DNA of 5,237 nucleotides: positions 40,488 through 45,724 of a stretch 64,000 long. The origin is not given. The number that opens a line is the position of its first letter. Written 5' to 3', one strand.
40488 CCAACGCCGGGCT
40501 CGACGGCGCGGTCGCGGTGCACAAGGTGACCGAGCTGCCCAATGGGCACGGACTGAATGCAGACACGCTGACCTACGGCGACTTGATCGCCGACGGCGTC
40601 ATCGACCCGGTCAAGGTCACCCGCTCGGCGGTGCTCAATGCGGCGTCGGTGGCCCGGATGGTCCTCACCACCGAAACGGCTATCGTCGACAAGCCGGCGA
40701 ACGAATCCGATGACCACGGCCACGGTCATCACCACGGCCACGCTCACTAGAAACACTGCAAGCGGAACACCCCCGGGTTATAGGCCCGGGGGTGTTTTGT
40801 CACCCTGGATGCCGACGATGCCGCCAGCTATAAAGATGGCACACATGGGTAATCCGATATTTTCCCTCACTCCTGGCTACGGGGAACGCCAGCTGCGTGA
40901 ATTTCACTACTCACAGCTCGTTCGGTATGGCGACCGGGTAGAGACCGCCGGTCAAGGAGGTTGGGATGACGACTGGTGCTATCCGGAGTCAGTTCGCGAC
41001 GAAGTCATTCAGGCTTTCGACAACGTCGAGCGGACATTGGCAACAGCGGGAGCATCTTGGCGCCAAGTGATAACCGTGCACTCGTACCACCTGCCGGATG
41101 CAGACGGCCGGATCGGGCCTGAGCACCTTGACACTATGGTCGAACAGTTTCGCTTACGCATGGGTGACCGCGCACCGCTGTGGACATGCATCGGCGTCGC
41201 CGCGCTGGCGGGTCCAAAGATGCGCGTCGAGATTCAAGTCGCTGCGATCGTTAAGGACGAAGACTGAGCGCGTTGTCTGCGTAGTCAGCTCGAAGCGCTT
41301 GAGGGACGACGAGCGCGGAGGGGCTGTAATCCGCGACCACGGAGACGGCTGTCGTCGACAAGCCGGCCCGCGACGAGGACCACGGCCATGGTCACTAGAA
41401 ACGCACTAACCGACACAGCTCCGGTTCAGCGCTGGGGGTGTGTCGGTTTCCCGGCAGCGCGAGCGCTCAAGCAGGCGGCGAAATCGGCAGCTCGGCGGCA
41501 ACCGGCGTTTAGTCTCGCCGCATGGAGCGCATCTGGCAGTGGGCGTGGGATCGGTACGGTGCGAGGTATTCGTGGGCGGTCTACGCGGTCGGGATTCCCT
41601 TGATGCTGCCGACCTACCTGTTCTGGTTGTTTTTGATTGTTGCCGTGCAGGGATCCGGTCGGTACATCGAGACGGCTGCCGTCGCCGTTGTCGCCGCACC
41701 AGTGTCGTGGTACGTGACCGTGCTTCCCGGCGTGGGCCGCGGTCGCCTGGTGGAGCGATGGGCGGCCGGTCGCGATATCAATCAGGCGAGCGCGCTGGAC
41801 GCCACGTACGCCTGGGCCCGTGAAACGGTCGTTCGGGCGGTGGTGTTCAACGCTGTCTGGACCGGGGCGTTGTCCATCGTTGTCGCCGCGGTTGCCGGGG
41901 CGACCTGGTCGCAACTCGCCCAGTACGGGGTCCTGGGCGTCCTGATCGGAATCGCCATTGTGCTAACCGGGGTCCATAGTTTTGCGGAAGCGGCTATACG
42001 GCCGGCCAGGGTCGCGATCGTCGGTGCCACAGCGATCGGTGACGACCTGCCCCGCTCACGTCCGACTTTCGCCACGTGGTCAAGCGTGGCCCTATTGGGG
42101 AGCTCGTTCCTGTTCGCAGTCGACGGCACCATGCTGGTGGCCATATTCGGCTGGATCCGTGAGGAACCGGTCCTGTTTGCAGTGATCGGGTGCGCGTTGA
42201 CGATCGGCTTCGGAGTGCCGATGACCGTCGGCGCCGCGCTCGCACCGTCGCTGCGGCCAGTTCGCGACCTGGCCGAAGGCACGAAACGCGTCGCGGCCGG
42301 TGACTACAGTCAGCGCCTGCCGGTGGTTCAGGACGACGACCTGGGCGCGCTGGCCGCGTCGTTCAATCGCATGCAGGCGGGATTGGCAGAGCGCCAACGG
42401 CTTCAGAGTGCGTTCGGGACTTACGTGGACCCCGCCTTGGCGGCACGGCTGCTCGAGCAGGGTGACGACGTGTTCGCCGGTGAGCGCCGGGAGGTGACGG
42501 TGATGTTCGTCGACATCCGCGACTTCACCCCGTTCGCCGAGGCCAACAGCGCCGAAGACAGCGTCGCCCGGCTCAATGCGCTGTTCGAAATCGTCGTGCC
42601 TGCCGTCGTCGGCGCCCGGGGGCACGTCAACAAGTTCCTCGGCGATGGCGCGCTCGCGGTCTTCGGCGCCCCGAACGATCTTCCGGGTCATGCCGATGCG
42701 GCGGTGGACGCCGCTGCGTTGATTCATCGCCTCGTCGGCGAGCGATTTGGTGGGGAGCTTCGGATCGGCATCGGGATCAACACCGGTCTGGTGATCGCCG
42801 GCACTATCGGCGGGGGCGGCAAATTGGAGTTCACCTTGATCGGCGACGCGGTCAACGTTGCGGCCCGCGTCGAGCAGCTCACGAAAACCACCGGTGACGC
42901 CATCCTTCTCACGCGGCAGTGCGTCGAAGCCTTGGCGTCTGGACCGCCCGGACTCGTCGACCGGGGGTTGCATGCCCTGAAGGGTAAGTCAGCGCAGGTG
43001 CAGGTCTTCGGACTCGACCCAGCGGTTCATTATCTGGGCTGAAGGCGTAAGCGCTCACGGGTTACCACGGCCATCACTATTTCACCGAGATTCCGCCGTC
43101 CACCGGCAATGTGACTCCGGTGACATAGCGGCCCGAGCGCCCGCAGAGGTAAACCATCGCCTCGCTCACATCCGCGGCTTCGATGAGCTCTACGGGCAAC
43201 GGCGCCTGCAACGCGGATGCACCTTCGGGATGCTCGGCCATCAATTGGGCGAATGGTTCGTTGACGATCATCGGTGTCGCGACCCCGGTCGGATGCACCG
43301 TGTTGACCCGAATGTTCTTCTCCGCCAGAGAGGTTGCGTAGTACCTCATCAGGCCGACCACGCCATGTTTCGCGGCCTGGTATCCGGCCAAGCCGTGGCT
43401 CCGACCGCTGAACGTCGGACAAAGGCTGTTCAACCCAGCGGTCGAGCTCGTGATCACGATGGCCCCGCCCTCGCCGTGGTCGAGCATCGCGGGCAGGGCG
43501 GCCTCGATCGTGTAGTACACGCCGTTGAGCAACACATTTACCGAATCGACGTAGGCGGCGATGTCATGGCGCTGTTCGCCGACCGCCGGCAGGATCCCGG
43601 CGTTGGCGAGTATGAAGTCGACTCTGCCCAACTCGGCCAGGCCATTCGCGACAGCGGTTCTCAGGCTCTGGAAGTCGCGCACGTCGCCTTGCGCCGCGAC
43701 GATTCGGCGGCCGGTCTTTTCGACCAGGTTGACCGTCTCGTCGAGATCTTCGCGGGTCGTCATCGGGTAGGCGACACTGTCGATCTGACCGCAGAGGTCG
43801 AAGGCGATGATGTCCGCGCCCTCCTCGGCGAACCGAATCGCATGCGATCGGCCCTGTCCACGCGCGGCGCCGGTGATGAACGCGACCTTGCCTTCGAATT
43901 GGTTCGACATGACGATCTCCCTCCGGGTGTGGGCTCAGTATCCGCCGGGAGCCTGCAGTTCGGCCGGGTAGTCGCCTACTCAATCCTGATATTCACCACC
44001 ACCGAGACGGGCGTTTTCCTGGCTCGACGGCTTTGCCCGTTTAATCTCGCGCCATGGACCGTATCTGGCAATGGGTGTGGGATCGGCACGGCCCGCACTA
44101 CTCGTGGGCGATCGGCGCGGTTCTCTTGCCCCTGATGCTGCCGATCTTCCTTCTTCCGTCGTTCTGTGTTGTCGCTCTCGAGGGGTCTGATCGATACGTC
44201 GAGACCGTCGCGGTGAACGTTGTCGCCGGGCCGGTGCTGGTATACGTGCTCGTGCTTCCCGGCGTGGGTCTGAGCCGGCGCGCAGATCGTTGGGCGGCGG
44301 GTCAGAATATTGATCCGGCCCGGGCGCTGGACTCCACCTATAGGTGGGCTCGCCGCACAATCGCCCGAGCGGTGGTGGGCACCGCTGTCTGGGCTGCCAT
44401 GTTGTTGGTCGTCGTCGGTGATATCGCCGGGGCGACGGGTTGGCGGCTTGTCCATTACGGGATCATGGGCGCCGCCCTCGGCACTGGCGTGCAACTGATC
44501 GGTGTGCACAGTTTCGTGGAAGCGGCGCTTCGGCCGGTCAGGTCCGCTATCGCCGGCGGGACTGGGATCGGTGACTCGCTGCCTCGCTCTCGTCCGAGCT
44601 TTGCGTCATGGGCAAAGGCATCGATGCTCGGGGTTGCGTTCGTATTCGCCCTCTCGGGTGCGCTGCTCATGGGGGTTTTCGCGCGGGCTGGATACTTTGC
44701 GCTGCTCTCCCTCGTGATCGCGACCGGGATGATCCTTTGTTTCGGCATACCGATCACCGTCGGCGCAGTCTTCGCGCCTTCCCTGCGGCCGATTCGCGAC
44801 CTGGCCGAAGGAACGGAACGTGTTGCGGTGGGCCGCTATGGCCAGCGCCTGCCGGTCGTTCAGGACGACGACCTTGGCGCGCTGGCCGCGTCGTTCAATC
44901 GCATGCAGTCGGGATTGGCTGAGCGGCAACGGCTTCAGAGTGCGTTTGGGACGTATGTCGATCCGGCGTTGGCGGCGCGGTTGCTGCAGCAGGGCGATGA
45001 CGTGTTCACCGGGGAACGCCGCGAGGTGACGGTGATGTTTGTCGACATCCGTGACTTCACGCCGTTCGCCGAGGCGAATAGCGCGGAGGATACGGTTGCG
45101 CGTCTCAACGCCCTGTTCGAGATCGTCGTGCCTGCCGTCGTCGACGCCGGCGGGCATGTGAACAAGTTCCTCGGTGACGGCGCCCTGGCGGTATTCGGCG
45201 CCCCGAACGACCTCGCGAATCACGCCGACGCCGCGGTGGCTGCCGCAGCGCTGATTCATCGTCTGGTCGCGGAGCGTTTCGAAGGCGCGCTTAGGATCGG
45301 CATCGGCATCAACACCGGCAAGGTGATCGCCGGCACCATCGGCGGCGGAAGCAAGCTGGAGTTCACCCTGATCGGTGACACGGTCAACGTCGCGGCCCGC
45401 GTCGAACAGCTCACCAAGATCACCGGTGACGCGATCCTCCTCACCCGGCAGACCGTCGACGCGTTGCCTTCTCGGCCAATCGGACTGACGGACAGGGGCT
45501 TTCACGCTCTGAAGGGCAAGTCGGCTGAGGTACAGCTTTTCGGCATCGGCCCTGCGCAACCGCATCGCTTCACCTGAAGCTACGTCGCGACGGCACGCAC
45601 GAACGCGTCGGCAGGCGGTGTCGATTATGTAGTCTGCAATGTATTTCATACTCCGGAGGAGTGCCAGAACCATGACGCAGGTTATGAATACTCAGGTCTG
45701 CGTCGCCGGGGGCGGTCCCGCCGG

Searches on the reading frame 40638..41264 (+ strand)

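Call 37: search_protein_families(library=pfam, proteins=[window:40638-41264:+], max_evalue=0.001)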
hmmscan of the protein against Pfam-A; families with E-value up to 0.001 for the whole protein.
window:40638-41264:+ (209 aa): 1 family
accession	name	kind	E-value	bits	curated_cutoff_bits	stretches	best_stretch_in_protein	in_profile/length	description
PF01042.26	Ribonuc_L-PSP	-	5e-19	68.9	27.3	1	90-205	10-121/121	Endoribonuclease L-PSP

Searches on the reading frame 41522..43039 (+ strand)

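Call 26: search_protein_families(library=pfam, proteins=[window:41522-43039:+], max_evalue=0.001)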
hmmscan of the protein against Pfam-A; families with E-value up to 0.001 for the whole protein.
window:41522-43039:+ (506 aa): 2 families
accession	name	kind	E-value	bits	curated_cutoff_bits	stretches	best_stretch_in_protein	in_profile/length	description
PF00211.25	Guanylate_cyc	-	1.1e-17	64.7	21.9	1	322-494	6-178/183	Adenylate and Guanylate cyclase catalytic domain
PF00672.30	HAMP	-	1.8e-13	51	25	1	244-288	7-51/53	HAMP domain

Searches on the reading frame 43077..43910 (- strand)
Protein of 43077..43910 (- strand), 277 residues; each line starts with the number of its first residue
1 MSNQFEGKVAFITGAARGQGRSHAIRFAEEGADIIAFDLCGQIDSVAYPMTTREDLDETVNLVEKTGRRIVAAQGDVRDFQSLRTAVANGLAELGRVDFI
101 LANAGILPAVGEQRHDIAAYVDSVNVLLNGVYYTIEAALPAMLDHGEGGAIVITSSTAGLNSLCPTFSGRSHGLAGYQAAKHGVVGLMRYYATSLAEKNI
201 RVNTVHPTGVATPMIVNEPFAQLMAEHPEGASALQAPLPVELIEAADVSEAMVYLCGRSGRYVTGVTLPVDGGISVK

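Call 26: search_protein_families(library=pfam, proteins=[window:43077-43910:-], max_evalue=0.001)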
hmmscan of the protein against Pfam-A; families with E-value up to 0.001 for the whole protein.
window:43077-43910:- (277 aa): 2 families
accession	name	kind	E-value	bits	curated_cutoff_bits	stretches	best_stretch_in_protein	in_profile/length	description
PF13561.12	adh_short_C2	-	6.1e-37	127.9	27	1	14-274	1-235/236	Enoyl-(Acyl carrier protein) reductase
PF00106.31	adh_short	-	3.4e-36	125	26.6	1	8-215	1-187/195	short chain dehydrogenase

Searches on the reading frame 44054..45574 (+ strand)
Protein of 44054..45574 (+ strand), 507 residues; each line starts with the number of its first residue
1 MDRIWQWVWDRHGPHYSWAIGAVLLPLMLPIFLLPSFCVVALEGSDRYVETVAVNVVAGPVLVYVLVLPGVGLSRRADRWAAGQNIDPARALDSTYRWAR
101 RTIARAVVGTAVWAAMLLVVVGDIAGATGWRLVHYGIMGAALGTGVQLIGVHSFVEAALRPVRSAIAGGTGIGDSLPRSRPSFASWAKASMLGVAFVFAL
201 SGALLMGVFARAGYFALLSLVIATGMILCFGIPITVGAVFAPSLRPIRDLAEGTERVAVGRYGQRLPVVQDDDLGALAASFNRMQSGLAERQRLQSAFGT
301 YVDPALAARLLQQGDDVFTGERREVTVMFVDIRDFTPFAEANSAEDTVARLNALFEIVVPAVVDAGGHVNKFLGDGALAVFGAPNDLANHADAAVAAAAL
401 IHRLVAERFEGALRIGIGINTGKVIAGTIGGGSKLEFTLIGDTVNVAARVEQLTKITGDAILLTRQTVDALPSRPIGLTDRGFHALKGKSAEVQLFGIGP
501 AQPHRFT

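Call 26: search_protein_families(library=pfam, proteins=[window:44054-45574:+], max_evalue=0.001)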
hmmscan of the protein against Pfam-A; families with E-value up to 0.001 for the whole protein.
window:44054-45574:+ (507 aa): 2 families
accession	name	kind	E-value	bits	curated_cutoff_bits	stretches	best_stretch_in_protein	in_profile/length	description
PF00211.25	Guanylate_cyc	-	1.7e-21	77.1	21.9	1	323-492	7-176/183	Adenylate and Guanylate cyclase catalytic domain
PF00672.30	HAMP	-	2.3e-11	44.2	25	1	244-288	7-51/53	HAMP domain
